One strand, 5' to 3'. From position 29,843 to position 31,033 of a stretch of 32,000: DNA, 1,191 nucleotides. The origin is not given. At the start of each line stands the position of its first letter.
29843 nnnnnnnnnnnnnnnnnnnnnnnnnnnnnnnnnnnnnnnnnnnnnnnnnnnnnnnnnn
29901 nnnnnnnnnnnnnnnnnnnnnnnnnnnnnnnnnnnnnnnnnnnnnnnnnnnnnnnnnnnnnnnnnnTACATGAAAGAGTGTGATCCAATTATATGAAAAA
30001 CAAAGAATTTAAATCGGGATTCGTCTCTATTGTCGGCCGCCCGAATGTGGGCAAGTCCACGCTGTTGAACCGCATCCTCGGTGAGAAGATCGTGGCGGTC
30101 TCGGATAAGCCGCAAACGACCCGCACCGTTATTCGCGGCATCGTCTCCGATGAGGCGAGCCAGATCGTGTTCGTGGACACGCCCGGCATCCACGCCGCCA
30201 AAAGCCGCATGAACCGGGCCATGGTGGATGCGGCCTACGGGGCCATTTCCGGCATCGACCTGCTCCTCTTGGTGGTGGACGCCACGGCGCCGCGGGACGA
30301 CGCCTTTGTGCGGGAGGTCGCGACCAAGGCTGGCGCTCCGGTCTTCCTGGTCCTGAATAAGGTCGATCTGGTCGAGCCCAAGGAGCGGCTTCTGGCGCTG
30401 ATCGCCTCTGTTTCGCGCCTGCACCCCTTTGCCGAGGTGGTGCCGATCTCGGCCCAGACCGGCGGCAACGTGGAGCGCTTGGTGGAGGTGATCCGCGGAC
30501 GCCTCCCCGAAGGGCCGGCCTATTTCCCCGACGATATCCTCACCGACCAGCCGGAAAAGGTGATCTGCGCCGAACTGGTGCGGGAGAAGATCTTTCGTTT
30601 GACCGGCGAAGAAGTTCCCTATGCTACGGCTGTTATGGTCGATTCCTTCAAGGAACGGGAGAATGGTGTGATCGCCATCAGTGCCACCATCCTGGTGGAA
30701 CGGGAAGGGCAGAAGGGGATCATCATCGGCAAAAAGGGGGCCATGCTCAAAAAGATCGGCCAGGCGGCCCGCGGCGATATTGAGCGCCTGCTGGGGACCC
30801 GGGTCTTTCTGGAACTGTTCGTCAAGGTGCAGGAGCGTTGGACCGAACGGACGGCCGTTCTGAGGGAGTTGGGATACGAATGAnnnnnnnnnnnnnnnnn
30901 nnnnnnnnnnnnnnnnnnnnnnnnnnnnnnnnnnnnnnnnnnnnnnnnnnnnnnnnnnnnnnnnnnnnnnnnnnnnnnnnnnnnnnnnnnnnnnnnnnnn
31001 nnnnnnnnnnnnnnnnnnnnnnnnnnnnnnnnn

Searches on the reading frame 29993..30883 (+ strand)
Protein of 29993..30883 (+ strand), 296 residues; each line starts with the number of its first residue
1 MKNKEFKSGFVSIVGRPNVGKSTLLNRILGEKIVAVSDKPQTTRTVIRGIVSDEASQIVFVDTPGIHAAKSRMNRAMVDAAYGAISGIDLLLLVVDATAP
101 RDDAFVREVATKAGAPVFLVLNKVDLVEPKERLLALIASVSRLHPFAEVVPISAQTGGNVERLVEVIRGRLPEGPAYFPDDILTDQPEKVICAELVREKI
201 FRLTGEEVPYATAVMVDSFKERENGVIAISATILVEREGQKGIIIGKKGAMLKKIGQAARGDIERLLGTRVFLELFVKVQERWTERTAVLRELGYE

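Call 46: search_protein_families(library=pfam, proteins=[window:29993-30883:+], max_evalue=0.00001)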
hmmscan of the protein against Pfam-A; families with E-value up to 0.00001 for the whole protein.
window:29993-30883:+ (296 aa): 7 families
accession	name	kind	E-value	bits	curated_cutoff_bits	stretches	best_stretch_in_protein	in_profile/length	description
PF01926.29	MMR_HSR1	-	2.3e-27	95.8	21.9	1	11-123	2-113/113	50S ribosome-binding GTPase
PF07650.23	KH_2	-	4.4e-20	71.7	22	1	207-283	1-77/78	KH domain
PF02421.24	FeoB_N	-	1.8e-15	57.2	27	1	11-165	3-154/156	Ferrous iron transport protein B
PF00009.33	GTP_EFTU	-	1.1e-10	41.8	26.5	1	12-172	7-187/188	Elongation factor Tu GTP binding domain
PF03193.22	RsgA_GTPase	-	1.4e-10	41.7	30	0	5-68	103-170/174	RsgA GTPase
PF00350.29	Dynamin_N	-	1.9e-10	41.4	27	0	11-46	1-36/168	Dynamin family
PF04548.22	AIG1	-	1.3e-07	31.6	27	1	13-98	5-94/212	AIG1 family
